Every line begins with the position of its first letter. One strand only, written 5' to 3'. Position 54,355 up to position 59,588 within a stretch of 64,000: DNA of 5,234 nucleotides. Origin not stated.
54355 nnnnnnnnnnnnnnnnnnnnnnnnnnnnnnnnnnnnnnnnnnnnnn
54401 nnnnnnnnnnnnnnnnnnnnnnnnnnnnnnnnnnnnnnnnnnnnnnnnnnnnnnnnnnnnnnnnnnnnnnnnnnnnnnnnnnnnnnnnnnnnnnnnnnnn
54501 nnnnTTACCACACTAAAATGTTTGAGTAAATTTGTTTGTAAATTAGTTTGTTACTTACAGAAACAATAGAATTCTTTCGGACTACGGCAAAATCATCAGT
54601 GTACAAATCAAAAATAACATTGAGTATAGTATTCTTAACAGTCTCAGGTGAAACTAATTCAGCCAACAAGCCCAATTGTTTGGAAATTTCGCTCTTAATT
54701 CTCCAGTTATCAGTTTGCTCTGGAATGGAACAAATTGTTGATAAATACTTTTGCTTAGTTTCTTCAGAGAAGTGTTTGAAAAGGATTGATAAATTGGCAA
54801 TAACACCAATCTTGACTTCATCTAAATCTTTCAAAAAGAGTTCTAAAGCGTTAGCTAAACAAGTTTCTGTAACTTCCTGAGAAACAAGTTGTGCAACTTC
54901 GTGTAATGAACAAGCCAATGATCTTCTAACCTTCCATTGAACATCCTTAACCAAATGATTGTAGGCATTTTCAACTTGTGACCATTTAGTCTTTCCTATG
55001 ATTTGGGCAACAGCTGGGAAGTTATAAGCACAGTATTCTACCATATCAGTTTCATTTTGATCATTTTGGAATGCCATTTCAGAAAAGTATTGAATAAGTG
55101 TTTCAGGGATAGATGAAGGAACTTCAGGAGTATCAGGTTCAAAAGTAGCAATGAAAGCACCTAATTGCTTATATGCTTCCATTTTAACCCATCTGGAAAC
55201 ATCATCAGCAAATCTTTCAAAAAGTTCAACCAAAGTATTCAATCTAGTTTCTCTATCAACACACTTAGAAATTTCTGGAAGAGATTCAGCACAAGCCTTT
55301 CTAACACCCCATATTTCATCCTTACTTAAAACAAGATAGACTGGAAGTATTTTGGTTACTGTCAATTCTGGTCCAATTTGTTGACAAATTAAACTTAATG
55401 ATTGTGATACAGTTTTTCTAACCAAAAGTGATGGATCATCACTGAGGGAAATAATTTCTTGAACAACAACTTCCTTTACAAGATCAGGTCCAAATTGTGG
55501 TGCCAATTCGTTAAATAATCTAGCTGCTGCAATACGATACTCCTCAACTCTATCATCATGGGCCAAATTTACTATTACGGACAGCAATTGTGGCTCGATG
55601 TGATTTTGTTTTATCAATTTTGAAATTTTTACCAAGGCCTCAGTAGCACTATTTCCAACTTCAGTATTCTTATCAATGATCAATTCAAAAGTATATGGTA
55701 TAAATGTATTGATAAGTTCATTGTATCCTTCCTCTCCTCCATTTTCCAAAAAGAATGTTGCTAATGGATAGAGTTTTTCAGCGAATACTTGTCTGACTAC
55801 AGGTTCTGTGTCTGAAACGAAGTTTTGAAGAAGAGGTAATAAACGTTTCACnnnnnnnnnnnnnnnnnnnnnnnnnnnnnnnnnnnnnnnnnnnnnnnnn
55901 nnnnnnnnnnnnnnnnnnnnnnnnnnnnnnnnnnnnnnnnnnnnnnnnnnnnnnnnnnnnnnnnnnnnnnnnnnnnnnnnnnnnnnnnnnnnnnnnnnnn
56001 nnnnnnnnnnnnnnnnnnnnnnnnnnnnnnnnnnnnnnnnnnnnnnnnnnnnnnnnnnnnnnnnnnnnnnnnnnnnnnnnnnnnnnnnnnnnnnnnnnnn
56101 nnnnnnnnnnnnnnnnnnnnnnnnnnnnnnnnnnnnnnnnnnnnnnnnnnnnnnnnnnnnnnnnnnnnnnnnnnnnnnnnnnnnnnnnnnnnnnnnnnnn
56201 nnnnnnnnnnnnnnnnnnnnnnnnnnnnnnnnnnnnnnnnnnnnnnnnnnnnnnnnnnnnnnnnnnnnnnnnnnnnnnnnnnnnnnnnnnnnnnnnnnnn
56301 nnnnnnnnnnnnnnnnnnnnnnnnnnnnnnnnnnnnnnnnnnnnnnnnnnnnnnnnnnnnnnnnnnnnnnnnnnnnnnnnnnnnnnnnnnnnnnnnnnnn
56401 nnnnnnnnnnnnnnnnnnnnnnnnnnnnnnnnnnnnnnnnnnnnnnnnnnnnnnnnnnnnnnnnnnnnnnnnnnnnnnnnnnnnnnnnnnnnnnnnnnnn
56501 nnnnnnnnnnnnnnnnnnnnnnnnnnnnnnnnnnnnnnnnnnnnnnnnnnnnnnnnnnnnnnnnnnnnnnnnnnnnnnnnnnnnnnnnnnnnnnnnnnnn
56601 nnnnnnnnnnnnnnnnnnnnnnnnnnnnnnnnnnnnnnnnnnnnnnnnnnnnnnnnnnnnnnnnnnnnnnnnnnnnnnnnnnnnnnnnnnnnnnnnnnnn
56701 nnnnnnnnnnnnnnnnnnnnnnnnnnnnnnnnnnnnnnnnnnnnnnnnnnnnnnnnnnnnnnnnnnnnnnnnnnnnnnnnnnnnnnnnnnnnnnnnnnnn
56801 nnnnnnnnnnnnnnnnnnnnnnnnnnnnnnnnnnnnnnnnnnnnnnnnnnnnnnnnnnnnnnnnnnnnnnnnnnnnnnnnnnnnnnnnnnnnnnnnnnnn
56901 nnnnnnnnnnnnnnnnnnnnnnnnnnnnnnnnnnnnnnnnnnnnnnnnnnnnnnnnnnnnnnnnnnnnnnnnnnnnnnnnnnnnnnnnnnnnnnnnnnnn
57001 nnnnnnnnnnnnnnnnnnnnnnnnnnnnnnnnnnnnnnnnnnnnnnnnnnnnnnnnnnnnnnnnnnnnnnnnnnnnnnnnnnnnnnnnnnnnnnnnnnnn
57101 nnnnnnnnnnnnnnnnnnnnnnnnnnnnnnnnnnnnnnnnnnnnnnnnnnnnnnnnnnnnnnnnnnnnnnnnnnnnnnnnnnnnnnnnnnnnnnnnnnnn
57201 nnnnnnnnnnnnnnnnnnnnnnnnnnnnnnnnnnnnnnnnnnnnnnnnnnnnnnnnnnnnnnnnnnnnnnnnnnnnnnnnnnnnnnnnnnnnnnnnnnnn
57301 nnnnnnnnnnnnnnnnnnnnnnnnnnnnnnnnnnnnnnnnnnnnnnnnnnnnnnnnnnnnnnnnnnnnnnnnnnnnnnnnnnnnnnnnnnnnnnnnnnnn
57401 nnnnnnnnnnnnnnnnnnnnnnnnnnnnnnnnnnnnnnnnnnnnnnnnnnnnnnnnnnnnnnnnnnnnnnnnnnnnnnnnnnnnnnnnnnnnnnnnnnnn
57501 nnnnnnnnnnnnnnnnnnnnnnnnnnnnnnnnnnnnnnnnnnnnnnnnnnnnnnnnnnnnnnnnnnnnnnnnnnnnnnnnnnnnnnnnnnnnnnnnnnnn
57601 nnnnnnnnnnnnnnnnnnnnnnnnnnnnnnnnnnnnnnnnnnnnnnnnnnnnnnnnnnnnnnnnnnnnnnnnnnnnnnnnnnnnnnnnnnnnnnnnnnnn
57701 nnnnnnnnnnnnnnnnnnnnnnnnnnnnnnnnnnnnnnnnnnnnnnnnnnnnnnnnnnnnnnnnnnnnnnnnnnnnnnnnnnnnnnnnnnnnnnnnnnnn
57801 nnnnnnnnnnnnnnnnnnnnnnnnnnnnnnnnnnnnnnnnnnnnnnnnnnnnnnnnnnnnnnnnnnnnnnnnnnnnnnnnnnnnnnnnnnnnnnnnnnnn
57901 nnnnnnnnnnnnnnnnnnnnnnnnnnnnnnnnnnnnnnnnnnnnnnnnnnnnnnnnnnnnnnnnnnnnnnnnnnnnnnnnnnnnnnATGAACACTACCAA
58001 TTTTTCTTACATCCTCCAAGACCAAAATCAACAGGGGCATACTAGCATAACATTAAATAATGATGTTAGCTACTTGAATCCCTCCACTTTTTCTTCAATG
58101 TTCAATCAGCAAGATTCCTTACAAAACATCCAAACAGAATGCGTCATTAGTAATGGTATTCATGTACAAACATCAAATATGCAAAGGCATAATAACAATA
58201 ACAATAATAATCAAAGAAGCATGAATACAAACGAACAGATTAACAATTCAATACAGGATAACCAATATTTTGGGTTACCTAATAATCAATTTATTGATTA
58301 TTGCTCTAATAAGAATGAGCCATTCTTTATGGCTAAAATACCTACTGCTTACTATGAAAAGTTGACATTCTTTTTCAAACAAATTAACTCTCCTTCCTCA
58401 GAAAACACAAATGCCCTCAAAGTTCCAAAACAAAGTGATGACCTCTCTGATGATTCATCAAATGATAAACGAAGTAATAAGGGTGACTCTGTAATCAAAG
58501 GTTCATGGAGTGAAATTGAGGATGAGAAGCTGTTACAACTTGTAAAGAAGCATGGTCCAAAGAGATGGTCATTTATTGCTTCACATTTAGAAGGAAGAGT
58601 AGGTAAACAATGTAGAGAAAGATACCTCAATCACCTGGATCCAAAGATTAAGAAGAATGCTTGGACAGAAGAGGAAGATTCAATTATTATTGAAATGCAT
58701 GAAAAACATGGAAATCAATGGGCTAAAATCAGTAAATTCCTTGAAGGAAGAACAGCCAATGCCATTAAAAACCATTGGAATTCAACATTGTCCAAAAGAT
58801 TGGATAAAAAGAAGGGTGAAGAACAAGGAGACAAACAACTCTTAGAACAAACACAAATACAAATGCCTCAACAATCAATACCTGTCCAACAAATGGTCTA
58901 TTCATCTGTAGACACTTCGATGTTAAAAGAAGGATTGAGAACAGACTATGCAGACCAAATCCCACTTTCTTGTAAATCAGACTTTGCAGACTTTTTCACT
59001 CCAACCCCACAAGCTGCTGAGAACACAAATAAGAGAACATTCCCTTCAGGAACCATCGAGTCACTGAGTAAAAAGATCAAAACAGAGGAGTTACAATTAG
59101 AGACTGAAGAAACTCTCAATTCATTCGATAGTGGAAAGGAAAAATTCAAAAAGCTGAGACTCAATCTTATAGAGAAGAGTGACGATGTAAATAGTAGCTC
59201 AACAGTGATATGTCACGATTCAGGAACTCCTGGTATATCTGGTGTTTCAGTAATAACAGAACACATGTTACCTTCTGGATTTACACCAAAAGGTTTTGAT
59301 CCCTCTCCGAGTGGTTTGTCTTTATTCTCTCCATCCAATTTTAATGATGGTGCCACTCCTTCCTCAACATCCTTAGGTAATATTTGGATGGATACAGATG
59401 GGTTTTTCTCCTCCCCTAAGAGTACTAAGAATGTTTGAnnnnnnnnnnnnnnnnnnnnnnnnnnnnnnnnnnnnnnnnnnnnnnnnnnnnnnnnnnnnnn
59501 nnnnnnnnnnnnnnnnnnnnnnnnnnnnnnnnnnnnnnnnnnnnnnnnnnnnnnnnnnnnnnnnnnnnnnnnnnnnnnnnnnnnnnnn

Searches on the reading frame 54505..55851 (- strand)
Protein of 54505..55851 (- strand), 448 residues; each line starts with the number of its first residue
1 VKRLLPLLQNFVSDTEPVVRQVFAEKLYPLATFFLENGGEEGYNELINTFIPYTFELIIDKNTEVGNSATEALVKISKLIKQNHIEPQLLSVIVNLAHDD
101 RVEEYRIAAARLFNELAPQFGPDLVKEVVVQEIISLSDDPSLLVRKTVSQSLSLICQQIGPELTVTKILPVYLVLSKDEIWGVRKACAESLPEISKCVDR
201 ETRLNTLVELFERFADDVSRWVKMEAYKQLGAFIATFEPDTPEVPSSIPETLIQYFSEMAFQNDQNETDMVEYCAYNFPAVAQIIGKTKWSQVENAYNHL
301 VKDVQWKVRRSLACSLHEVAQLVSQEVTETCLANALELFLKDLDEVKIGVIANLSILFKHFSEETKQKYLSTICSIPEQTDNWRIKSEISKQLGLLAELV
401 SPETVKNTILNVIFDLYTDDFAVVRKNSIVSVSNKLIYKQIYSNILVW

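Call 94: search_protein_families(library=pfam, proteins=[window:54505-55851:-], max_evalue=0.001)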
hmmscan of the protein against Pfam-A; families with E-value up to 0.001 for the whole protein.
window:54505-55851:- (448 aa): 5 families
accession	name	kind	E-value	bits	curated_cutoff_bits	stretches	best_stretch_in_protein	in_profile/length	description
PF02985.28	HEAT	-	1e-19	69.1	23.5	0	168-197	1-30/31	HEAT repeat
PF22646.2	PPP2R1A-like_HEAT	-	4.3e-12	46.7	27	1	161-223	1-63/78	PPP2R1A-like HEAT repeat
PF13646.12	HEAT_2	-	4.7e-11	43.2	27.7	0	136-226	8-83/88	HEAT repeats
PF24987.1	HEAT_EF3_N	-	6e-06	26.8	32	0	105-201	44-138/169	EF3 N-terminal HEAT repeat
PF12755.13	Vac14_Fab1_bd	-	4.5e-05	24.4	22.1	0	43-100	21-80/97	Vacuolar 14 Fab1-binding region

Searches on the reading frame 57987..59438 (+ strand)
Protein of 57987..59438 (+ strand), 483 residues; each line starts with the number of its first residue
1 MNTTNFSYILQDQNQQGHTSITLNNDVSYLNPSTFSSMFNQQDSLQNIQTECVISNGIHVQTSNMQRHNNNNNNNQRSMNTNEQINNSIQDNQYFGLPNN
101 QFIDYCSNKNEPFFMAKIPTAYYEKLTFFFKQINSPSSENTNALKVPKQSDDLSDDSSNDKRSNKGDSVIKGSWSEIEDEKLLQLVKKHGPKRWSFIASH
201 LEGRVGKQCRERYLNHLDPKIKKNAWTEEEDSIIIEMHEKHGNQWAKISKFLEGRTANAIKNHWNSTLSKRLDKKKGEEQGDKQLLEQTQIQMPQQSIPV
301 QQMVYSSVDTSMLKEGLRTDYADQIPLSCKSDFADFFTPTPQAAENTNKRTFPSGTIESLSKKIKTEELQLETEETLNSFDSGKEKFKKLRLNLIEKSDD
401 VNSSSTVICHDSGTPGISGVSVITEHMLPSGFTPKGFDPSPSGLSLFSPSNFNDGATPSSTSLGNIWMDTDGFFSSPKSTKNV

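Call 27: search_protein_families(library=pfam, proteins=[window:57987-59438:+], max_evalue=0.001)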
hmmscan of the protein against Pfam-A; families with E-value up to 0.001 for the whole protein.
window:57987-59438:+ (483 aa): 2 families
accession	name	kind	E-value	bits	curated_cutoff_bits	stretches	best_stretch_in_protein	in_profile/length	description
PF00249.37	Myb_DNA-binding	-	7.9e-36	122.4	24.4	2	223-267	1-45/46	Myb-like DNA-binding domain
PF13921.12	Myb_DNA-bind_6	-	3.3e-29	101.3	22.9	2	174-231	1-57/60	Myb-like DNA-binding domain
